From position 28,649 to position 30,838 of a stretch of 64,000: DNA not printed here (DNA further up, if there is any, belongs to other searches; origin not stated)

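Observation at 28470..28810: Complete sigma-54 regulatory module: activator gene, then GTGTAAA repeat enhancer, then perfect -24/-12 promoter, then leader hairpin, then glycan-initiation operon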

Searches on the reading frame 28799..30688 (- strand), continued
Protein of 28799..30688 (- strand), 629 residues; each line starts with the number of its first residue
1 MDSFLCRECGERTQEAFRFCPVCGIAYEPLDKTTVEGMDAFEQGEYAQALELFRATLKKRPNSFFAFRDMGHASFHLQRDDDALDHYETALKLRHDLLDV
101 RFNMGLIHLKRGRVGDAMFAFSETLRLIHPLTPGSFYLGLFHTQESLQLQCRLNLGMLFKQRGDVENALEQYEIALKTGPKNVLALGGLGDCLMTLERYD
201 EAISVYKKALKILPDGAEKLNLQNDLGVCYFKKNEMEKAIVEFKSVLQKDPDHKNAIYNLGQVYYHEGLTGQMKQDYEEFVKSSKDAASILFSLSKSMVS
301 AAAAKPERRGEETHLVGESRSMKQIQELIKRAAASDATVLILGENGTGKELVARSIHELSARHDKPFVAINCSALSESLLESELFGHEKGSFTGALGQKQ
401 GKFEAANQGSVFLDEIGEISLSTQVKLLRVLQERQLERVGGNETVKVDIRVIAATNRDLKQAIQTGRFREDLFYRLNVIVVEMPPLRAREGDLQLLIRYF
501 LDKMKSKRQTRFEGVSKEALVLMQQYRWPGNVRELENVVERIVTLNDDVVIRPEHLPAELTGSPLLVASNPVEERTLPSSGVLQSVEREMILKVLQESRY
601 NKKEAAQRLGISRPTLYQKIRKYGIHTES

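Call 41: find_encoding_contigs(protein=P0067, flank=4000, max_places=2)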
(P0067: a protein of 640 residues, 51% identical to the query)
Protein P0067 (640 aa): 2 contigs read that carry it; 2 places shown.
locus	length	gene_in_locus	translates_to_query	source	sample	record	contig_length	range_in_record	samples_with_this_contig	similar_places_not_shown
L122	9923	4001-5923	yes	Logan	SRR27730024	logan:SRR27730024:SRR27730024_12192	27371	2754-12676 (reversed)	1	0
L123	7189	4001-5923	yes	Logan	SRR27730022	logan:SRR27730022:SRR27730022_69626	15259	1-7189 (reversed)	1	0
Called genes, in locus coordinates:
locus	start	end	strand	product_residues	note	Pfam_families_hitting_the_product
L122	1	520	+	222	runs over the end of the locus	-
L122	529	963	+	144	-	-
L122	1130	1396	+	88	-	PF00312:Ribosomal_S15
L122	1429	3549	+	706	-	PF01138:RNase_PH, PF03725:RNase_PH_C, PF03726:PNPase, PF01138:RNase_PH, PF00013:KH_1, PF00575:S1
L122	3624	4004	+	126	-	-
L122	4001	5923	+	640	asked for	PF13432:TPR_16 (weak), PF13414:TPR_11, PF13432:TPR_16 (weak), PF13424:TPR_12 (weak), PF00158:Sigma54_activat, PF14532:Sigma54_activ_2, PF25601:AAA_lid_14, PF02954:HTH_8, +13 more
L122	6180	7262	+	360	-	PF00953:Glycos_transf_4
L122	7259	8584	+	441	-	PF01494:FAD_binding_3 (weak), PF01593:Amino_oxidase, PF13450:NAD_binding_8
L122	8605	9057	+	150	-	PF00027:cNMP_binding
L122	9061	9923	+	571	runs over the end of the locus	-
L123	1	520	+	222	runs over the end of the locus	-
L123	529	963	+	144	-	-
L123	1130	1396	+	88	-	PF00312:Ribosomal_S15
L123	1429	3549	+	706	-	PF01138:RNase_PH, PF03725:RNase_PH_C, PF03726:PNPase, PF01138:RNase_PH, PF00013:KH_1, PF00575:S1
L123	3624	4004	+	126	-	-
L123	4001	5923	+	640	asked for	PF13432:TPR_16 (weak), PF13414:TPR_11, PF13432:TPR_16 (weak), PF13424:TPR_12 (weak), PF00158:Sigma54_activat, PF14532:Sigma54_activ_2, PF25601:AAA_lid_14, PF02954:HTH_8, +13 more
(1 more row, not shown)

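Call 42: find_encoding_contigs(protein=P0076, flank=4000, max_places=2)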
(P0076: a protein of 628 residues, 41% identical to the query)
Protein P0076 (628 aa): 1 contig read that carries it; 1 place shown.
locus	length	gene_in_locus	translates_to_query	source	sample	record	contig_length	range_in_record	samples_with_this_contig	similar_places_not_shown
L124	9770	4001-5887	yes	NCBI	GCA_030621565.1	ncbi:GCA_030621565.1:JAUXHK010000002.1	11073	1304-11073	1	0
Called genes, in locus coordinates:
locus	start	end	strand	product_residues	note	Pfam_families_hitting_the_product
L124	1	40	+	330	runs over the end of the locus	PF01368:DHH, PF02272:DHHA1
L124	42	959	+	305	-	PF01509:TruB_N, PF16198:TruB_C_2 (weak)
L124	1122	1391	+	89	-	PF00312:Ribosomal_S15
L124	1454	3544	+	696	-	PF01138:RNase_PH, PF03725:RNase_PH_C, PF03726:PNPase, PF01138:RNase_PH, PF00013:KH_1 (weak), PF00575:S1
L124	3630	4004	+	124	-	-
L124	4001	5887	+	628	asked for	PF23914:TPR_CcmH_CycH, PF13424:TPR_12, PF13414:TPR_11, PF00158:Sigma54_activat, PF14532:Sigma54_activ_2, PF07728:AAA_5, PF25601:AAA_lid_14, PF02954:HTH_8, +19 more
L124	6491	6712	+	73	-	-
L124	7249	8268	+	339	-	PF00953:Glycos_transf_4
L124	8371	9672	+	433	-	PF13450:NAD_binding_8, PF01593:Amino_oxidase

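Call 43: find_encoding_contigs(protein=P0080, flank=4000, max_places=2)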
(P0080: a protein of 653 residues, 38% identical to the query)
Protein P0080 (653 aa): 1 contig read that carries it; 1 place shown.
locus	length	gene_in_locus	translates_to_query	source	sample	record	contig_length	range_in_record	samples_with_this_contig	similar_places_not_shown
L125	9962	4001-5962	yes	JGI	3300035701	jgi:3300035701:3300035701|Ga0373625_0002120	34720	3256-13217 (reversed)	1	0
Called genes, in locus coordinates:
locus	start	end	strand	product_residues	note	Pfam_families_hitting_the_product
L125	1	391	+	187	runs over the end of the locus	-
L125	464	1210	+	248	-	-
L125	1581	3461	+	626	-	PF03958:Secretin_N, PF00263:Secretin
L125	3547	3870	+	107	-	-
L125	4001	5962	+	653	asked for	PF13424:TPR_12 (weak), PF13424:TPR_12 (weak), PF13414:TPR_11 (weak), PF00158:Sigma54_activat, PF14532:Sigma54_activ_2, PF07728:AAA_5, PF25601:AAA_lid_14, PF02954:HTH_8, +17 more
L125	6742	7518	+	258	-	PF00142:Fer4_NifH, PF01656:CbiA, PF02374:ArsA_ATPase (weak), PF06564:CBP_BcsQ, PF09140:MipZ, PF10609:ParA, PF13614:AAA_31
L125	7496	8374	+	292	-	PF02195:ParB_N, PF17762:HTH_ParB, PF23552:ParB_C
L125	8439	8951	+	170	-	PF11969:DcpS_C, PF01230:HIT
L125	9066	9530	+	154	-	PF05163:DinB, PF12867:DinB_2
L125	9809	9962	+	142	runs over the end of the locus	PF09828:ChrB_C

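Call 52: find_encoding_contigs(protein=P0056, flank=3000, max_places=1)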
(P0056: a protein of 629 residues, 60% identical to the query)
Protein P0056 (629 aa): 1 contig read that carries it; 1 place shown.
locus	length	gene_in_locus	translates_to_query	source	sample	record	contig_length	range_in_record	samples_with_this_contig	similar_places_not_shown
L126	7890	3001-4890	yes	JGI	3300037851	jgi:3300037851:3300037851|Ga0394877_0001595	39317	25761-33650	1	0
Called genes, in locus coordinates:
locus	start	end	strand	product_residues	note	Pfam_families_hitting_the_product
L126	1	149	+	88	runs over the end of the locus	PF00312:Ribosomal_S15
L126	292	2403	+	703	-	PF01138:RNase_PH, PF03725:RNase_PH_C, PF03726:PNPase, PF01138:RNase_PH, PF00013:KH_1, PF00575:S1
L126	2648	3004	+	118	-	-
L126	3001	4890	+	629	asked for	PF13432:TPR_16 (weak), PF13424:TPR_12, PF13432:TPR_16, PF00158:Sigma54_activat, PF14532:Sigma54_activ_2, PF07728:AAA_5, PF25601:AAA_lid_14, PF02954:HTH_8, +18 more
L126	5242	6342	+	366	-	PF00953:Glycos_transf_4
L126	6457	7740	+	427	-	PF01593:Amino_oxidase, PF13450:NAD_binding_8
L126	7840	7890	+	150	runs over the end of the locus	PF00027:cNMP_binding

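Call 53: find_encoding_contigs(protein=P0061, flank=3000, max_places=1)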
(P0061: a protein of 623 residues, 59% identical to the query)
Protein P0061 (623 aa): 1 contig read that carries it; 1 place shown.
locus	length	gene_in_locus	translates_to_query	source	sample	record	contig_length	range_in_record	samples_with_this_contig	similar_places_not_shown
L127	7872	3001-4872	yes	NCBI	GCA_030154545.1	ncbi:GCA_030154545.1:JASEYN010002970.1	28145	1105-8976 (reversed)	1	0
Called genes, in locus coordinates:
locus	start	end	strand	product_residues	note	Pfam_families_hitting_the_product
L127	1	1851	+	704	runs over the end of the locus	PF01138:RNase_PH, PF03725:RNase_PH_C, PF03726:PNPase, PF01138:RNase_PH, PF00013:KH_1, PF00575:S1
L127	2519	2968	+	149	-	-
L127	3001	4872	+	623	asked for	PF13414:TPR_11 (weak), PF13432:TPR_16, PF13414:TPR_11, PF00158:Sigma54_activat, PF14532:Sigma54_activ_2, PF07728:AAA_5, PF25601:AAA_lid_14, PF02954:HTH_8, +20 more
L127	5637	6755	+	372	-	PF00953:Glycos_transf_4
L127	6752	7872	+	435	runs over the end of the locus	PF01593:Amino_oxidase, PF13450:NAD_binding_8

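Call 54: find_encoding_contigs(protein=P0066, flank=3000, max_places=1)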
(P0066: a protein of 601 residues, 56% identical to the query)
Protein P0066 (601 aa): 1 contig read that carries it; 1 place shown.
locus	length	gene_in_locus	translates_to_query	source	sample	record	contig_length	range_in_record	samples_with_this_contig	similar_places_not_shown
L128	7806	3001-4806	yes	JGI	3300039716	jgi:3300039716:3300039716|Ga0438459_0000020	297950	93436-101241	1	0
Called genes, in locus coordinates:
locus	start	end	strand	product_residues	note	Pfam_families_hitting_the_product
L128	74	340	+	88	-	PF00312:Ribosomal_S15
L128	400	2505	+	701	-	PF01138:RNase_PH, PF03725:RNase_PH_C, PF03726:PNPase, PF01138:RNase_PH, PF00013:KH_1, PF00575:S1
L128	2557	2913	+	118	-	-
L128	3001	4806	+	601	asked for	PF13414:TPR_11 (weak), PF13424:TPR_12, PF13414:TPR_11 (weak), PF00158:Sigma54_activat, PF14532:Sigma54_activ_2, PF07728:AAA_5 (weak), PF25601:AAA_lid_14, PF02954:HTH_8, +16 more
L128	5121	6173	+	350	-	PF00953:Glycos_transf_4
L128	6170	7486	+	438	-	PF00890:FAD_binding_2 (faint), PF01593:Amino_oxidase, PF13450:NAD_binding_8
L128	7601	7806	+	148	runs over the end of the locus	PF00027:cNMP_binding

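Call 55: find_encoding_contigs(protein=P0074, flank=3000, max_places=1)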
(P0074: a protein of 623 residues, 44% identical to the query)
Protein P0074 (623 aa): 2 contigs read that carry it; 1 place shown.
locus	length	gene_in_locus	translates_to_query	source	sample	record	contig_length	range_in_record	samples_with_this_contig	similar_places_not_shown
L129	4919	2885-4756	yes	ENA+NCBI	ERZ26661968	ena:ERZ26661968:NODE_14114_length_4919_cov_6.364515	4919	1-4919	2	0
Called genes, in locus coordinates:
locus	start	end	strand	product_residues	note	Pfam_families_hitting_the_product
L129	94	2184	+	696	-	PF01138:RNase_PH, PF03725:RNase_PH_C, PF03726:PNPase, PF01138:RNase_PH, PF00013:KH_1, PF00575:S1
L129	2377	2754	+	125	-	-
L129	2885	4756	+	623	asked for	PF23914:TPR_CcmH_CycH (weak), PF00515:TPR_1 (weak), PF13424:TPR_12, PF00158:Sigma54_activat, PF14532:Sigma54_activ_2, PF07728:AAA_5, PF25601:AAA_lid_14, PF02954:HTH_8, +14 more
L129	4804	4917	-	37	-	?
